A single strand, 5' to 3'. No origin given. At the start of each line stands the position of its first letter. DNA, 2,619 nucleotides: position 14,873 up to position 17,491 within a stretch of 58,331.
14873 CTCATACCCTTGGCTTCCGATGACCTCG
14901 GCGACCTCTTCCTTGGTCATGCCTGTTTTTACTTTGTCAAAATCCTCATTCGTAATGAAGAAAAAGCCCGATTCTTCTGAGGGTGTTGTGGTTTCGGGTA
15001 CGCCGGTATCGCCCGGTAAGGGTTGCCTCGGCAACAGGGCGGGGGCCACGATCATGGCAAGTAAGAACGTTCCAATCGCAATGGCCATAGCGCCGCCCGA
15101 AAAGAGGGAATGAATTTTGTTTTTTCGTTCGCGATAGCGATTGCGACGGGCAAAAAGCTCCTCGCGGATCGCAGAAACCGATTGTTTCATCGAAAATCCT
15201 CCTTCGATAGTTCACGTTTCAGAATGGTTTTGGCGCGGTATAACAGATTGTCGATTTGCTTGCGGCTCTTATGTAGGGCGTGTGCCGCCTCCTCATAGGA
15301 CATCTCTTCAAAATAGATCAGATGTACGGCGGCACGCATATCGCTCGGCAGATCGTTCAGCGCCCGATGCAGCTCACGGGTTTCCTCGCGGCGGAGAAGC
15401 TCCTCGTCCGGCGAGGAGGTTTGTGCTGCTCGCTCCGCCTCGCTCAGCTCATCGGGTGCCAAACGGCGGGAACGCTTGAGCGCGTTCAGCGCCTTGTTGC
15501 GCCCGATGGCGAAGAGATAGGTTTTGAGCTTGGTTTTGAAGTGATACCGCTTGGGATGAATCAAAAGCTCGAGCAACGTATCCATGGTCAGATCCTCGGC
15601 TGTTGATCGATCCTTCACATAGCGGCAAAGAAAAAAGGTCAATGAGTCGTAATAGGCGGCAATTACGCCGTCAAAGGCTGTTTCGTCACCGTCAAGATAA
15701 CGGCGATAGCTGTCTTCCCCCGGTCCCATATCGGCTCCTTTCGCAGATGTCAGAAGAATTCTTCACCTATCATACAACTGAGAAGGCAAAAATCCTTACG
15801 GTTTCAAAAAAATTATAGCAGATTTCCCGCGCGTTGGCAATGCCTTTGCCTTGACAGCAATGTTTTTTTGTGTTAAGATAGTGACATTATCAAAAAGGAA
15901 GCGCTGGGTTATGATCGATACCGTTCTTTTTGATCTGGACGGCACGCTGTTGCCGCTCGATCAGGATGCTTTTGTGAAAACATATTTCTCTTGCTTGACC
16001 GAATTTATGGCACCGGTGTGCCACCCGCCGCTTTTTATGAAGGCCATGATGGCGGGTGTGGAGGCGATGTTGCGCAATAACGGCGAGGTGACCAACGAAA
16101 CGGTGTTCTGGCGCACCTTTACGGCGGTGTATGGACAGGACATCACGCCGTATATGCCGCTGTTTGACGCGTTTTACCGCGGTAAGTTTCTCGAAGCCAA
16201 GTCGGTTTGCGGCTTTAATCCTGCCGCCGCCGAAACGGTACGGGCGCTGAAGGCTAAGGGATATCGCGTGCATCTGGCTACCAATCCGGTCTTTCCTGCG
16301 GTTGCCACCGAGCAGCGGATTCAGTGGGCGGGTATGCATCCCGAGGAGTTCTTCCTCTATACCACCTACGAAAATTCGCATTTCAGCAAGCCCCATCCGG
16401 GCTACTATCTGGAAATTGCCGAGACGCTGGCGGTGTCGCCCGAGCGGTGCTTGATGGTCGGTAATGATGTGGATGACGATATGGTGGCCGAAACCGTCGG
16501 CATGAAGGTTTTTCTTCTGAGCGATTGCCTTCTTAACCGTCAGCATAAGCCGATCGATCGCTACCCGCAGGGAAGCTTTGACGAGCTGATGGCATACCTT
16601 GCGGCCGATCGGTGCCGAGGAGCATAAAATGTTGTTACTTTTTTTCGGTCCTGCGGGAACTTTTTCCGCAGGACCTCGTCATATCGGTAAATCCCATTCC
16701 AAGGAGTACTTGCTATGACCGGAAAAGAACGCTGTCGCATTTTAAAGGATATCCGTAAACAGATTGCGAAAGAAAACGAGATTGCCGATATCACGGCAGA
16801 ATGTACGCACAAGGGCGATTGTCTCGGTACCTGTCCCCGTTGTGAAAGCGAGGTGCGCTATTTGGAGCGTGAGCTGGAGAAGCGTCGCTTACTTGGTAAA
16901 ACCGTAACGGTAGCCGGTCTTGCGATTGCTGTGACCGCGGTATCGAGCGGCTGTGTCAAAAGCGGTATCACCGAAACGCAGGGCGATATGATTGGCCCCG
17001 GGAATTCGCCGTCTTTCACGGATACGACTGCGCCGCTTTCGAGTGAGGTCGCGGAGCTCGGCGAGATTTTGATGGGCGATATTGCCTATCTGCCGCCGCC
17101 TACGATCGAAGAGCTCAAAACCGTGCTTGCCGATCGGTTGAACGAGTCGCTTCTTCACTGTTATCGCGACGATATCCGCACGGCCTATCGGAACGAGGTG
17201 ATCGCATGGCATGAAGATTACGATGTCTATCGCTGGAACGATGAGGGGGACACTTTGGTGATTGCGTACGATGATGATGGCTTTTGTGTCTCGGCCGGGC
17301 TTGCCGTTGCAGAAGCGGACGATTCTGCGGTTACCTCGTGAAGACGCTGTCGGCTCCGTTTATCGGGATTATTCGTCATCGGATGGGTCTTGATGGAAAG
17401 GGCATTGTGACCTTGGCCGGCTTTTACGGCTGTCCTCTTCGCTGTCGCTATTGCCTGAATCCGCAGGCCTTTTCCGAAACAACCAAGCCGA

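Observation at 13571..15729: ECF sigma factor coupled to an atypical anti-sigma candidate whose sensor is five copies of the lipoprotein module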

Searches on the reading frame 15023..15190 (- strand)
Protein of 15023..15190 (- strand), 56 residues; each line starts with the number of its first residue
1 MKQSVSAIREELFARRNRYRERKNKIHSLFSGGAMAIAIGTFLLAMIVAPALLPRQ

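Call 75: find_homologous_proteins(query=A5, max_evalue=0.001)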
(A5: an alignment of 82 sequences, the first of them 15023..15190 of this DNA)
Query A5 (82 sequences) (56 aa, profile of the alignment): 17 proteins with E <= 0.001 among 438 candidates.
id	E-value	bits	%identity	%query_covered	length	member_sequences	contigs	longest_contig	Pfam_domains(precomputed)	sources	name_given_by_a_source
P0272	1.2e-17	81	30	79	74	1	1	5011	-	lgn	-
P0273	2.4e-17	80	27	79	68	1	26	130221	-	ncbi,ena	-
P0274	3.4e-16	76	27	79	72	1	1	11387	-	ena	-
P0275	1.7e-15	74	29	61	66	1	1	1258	-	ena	-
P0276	1.8e-15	74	-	-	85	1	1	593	-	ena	-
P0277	2.7e-15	74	32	39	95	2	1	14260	-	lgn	-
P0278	1.1e-14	72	-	-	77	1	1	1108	-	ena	-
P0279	2.2e-14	71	-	-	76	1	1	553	-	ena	-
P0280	8.0e-14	69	-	-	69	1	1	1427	-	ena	-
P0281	1.3e-13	68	-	-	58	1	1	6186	-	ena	-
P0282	5.0e-13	66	42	21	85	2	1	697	-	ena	-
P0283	1.9e-12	64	-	-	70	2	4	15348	-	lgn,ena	-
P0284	3.2e-12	64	39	54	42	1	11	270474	-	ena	-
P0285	7.3e-12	63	-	-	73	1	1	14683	-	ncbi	-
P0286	1.0e-9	56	-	-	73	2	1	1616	-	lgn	-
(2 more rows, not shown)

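Call 76: find_encoding_contigs(protein=P0273, flank=3000, max_places=2)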
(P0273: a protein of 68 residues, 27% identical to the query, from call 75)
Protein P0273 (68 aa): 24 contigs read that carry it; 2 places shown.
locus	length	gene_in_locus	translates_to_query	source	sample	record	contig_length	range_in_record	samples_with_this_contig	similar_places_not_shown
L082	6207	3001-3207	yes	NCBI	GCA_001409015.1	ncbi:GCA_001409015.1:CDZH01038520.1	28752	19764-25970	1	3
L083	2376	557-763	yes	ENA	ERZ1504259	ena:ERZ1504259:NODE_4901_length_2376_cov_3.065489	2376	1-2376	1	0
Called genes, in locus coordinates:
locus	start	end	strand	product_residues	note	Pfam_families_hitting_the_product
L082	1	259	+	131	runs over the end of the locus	PF10502:Peptidase_S26, PF00717:Peptidase_S24 (weak), PF10502:Peptidase_S26 (weak)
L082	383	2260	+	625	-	PF09820:AAA-ATPase_like, PF08011:PDDEXK_9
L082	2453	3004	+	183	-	PF08281:Sigma70_r4_2, PF04545:Sigma70_r4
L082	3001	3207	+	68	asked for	-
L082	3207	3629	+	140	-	-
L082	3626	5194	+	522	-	PF20251:Big_14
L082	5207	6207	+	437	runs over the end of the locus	PF11518:DUF3221 (weak)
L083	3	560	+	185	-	?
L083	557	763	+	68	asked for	-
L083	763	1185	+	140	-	-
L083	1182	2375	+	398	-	?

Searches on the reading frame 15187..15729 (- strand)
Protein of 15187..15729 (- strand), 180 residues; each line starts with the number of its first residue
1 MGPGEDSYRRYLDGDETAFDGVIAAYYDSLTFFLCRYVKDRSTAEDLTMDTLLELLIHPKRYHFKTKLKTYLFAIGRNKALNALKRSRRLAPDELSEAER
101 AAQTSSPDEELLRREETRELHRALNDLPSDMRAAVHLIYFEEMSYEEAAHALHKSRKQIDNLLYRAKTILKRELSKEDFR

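Call 5: search_protein_families(library=pfam, proteins=[window:15187-15729:-], max_evalue=1)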
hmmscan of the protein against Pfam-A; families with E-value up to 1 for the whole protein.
window:15187-15729:- (180 aa): 5 families
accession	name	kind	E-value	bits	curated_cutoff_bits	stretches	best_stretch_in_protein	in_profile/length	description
PF08281.18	Sigma70_r4_2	-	6.9e-12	45.3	25.7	1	118-168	2-52/54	Sigma-70, region 4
PF04542.20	Sigma70_r2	-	3.4e-11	43.2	24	1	23-89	2-70/71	Sigma-70 region 2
PF04545.22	Sigma70_r4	-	3.9e-06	26.7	24.1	1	123-166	1-44/50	Sigma-70, region 4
PF07638.17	Sigma70_ECF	-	0.0026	18.1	21.1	1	94-175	104-184/185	ECF sigma factor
PF24198.1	DUF7423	-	0.12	13.2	27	1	109-139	37-70/84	Domain of unknown function (DUF7423)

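Call 7: search_protein_families(library=ncbifam, proteins=[window:15187-15729:-], max_evalue=0.1)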
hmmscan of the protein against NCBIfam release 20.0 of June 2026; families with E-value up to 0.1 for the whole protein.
window:15187-15729:- (180 aa): 99 families (the best 25 are shown)
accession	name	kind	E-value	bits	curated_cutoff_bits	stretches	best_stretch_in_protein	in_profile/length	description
TIGR02985.1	Sig70_bacteroi1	subfamily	2.9e-29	102.4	126.4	1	18-174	2-162/162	RNA polymerase sigma-70 factor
TIGR02937.1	sigma70-ECF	superfamily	6.3e-26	91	42.9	1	18-174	2-165/165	sigma-70 family RNA polymerase sigma factor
NF004113.0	PRK05602.1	equivalog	7.7e-24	84.5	208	1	12-178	40-205/211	RNA polymerase sigma factor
TIGR02950.1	SigM_subfam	subfamily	9.5e-24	84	147.95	1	20-173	3-157/159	RNA polymerase sigma factor, SigM family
NF009166.1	PRK12513.1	equivalog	2.2e-22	79.7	206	1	9-177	14-189/193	RNA polymerase sigma factor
NF058625.1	sigma_PG0214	equivalog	8.6e-21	74.4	130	1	16-177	3-164/170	GFO_1088 family ECF-type sigma factor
NF006930.0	PRK09415.1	subfamily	1.2e-20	74.1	198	1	16-177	15-178/179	RNA polymerase factor sigma C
NF009168.0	PRK12515.1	subfamily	7.7e-19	67.9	236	1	12-173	17-178/189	RNA polymerase sigma factor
NF007220.0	PRK09639.1-5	equivalog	1.4e-17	64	260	1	18-177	4-167/181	RNA polymerase sigma factor SigX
TIGR02939.1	RpoE_Sigma70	equivalog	1.5e-17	64.2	236.15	1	9-174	12-186/190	RNA polymerase sigma factor RpoE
NF008888.0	PRK11922.1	equivalog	1.6e-17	63.9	204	1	9-177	22-199/231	RNA polymerase sigma factor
TIGR02952.1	Sig70_famx2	equivalog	2.7e-17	63.2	206.45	1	10-174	4-170/170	ECF subfamily RNA polymerase sigma factor, BldN family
NF007223.0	PRK09641.1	equivalog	1.7e-16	60.6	209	1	12-176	13-186/187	RNA polymerase sigma factor SigW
TIGR02989.1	Sig-70_gvs1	subfamily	2.1e-16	60.2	124.55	1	19-171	3-155/158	RNA polymerase sigma-70 factor, Rhodopirellula/Verrucomicrobium family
NF007216.0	PRK09638.1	equivalog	2.7e-16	59.8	194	1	11-178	12-178/180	RNA polymerase sigma factor SigY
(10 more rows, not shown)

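Call 11: find_homologous_proteins(query=window:15187-15729:-, max_evalue=1e-10)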
Query window:15187-15729:- (180 aa): 544 proteins with E <= 1e-10 among 720 candidates; the best 120 are listed.
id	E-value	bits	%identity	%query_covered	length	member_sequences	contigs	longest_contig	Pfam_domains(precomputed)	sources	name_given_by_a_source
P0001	1.0e-109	382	99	100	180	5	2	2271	PF04545.23,PF04542.21,PF08281.19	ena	-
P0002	1.7e-63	232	64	98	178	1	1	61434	PF04545.23,PF04542.21,PF08281.19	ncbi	-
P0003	5.1e-62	227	63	99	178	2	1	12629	PF04545.23,PF04542.21,PF08281.19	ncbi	-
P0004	1.2e-61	226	64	99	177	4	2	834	PF04542.21,PF08281.19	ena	-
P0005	1.7e-61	225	64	98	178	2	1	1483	PF07638.18,PF22233.3,PF04545.23,PF04542.21,PF08281.19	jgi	jgi:RNA polymerase sigma-70 factor (ECF subfamily)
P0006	6.8e-61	223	58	98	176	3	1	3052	PF04545.23,PF04542.21,PF08281.19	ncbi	-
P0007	7.0e-60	220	59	98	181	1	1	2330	PF04545.23,PF04542.21,PF08281.19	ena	-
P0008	3.3e-59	218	60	98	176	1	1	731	PF04545.23,PF04542.21,PF08281.19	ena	-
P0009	4.1e-59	217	61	98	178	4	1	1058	PF07638.18,PF22233.3,PF04545.23,PF04542.21,PF08281.19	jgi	-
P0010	4.6e-59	217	62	98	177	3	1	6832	PF04545.23,PF04542.21,PF08281.19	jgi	-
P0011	1.1e-58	216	57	100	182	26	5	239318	PF04545.23,PF04542.21,PF08281.19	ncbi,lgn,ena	-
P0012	2.4e-56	208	59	98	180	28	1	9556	PF04545.23,PF04542.21,PF08281.19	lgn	-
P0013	5.9e-56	207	59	98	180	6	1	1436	PF04545.23,PF04542.21,PF08281.19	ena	-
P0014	1.6e-55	206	56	100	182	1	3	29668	PF04545.23,PF04542.21,PF08281.19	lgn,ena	-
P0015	2.2e-55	205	53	100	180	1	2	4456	PF04542.21,PF08281.19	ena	-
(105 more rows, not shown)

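Call 13: find_related_loci(query=A1, collection=genome_contigs, flank=5000)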
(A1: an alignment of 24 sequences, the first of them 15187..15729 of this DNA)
Query A1 (180 aa) in genome_contigs; peptide patterns used: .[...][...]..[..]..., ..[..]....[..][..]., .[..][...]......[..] (x = any residue, [..] = any of these).
599 stretches matched a pattern (row limit reached: there are more); 508 encode a relative of the query (tblastn E <= 1e-3); the best 80 are kept; 80 distinct loci.
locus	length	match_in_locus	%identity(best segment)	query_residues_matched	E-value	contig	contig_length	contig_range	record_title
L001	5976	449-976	58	1-177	2e-68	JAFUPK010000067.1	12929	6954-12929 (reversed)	MAG: Clostridia bacterium isolate RGIG4705 Roe_deer_Rectum.Co__c1158541, whole genome shotgun sequence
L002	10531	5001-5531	58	1-177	2e-61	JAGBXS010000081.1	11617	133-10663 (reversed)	MAG: Clostridia bacterium isolate RGIG9542 Yak_Colon-2__c568013, whole genome shotgun sequence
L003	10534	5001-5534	58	1-180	2e-61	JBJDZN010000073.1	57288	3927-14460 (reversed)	MAG: Eubacteriales bacterium isolate EHIM02_bin.018 NODE_73_length_57288_cov_10.441721, whole genome shotgun sequence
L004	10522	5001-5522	60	4-177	2e-61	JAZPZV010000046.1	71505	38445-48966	MAG: Eubacteriales bacterium isolate T1900044644_TS20190110.MAGScoT_cleanbin_000020 SGB_1321_k141_669057, whole genome s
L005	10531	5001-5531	59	1-177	2e-61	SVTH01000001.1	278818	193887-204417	MAG: Oscillospiraceae bacterium isolate SIG690 NODE_379_length_278818_cov_4.549576, whole genome shotgun sequence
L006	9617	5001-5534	55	1-177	2e-60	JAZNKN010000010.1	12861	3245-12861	MAG: Acutalibacteraceae bacterium isolate T1900044674_TS20190140.MAGScoT_cleanbin_000046 SGB_1625_k141_3281013, whole ge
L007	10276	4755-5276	58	4-177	1e-59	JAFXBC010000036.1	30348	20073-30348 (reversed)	MAG: Clostridia bacterium isolate RGIG6254 Sheep_Rectum-2__c405616, whole genome shotgun sequence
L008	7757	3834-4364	55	1-177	2e-59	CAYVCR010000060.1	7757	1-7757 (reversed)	MAG TPA_asm: uncultured Oscillospiraceae bacterium isolate SRP315200_co2_708 genome assembly, contig: NODE_15311_length_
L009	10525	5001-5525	54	1-174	7e-59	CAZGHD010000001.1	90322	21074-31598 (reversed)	MAG TPA_asm: uncultured Lachnospiraceae bacterium isolate SRP315200_co1_261 genome assembly, contig: NODE_116_length_903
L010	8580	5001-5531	58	1-178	5e-59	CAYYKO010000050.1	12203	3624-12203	MAG TPA_asm: uncultured Ruminococcus sp. isolate SRP313737_co1_42 genome assembly, contig: NODE_7963_length_12203_cov_6.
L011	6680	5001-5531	54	1-177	1e-58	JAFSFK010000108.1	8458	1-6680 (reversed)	MAG: Oscillospiraceae bacterium isolate RGIG3093 Goat_Rectum-6__c480181, whole genome shotgun sequence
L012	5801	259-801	54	1-179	8e-59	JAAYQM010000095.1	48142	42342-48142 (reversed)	MAG: Clostridiales bacterium isolate AS22ysBPME_47 205578_AS22, whole genome shotgun sequence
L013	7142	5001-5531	56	1-177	2e-58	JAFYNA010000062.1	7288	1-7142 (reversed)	MAG: Clostridia bacterium isolate RGIG7239 Water_buffalos_Cecum-2__c456869, whole genome shotgun sequence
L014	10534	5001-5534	56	1-180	2e-58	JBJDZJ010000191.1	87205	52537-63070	MAG: Eubacteriales bacterium isolate LOHA09_bin.020 NODE_95_length_87205_cov_7.595123, whole genome shotgun sequence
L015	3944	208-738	55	1-177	1e-57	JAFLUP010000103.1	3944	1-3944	MAG: Oscillospiraceae bacterium isolate HAN082 Seq103, whole genome shotgun sequence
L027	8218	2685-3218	56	1-177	2e-55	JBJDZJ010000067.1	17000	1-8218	MAG: Eubacteriales bacterium isolate LOHA09_bin.020 NODE_1838_length_17000_cov_6.139805, whole genome shotgun sequence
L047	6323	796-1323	50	1-172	3e-54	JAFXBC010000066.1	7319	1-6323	MAG: Clostridia bacterium isolate RGIG6254 Sheep_Rectum-2__c794984, whole genome shotgun sequence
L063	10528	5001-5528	51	1-172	3e-53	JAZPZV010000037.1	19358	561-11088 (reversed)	MAG: Eubacteriales bacterium isolate T1900044644_TS20190110.MAGScoT_cleanbin_000020 SGB_1321_k141_658171, whole genome s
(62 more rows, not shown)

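Call 41: search_solved_structures(query=window:15187-15729:-, max_evalue=0.00001)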
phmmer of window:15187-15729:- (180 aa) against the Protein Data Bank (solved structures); distinct sequences matched with E-value up to 0.00001: 11.
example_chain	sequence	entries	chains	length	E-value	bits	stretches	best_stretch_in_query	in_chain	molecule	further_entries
6in7_B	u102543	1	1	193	4.9e-13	52.9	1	9-173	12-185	RNA polymerase sigma-H factor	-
8z6g_B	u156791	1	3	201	5.6e-13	52.7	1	9-173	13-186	RNA polymerase sigma factor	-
1or7_A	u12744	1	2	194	5.3e-08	36.6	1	10-170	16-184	RNA polymerase sigma-E factor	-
6jbq_F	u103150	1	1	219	7.7e-08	36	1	10-170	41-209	ECF RNA polymerase sigma-E factor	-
6jcy_F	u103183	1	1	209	1.1e-07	35.5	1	27-170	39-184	ECF RNA polymerase sigma factor SigH,ECF RNA polymerase sigma factor SigE,ECF RNA polymera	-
9m9d_F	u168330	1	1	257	7.8e-07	32.7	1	19-172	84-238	ECF RNA polymerase sigma factor SigE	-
9m9e_F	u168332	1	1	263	8.3e-07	32.7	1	19-172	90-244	ECF RNA polymerase sigma factor SigE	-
9m98_F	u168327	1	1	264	8.4e-07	32.6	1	19-172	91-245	ECF RNA polymerase sigma factor SigE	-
5uxx_A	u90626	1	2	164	1.2e-06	32.1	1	33-171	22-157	RNA polymerase sigma factor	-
2q1z_A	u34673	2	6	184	1.5e-06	31.8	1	15-149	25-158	RpoE, ECF SigE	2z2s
5wuq_A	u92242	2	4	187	1.9e-06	31.5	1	11-174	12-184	ECF RNA polymerase sigma factor SigW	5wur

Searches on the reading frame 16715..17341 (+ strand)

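Call 5: search_protein_families(library=pfam, proteins=[window:16715-17341:+], max_evalue=1)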
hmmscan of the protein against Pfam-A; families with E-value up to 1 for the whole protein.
window:16715-17341:+ (208 aa): 1 family
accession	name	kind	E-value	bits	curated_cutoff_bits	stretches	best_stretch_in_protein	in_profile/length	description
PF08274.17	Zn_Ribbon_YjdM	-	0.079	13.4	30.8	1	37-53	2-18/30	PhnA Zinc-Ribbon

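Call 7: search_protein_families(library=ncbifam, proteins=[window:16715-17341:+], max_evalue=0.1)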
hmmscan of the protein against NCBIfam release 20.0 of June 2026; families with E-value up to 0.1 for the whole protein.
window:16715-17341:+ (208 aa): 2 families
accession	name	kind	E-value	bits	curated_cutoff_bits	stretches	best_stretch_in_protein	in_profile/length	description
NF005504.0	PRK07118.1-3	equivalog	0.04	13.3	437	1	20-88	162-229/293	Fe-S cluster domain-containing protein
NF003341.0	PRK04358.1-2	equivalog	0.09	12.2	353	0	149-186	147-184/224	hypothetical protein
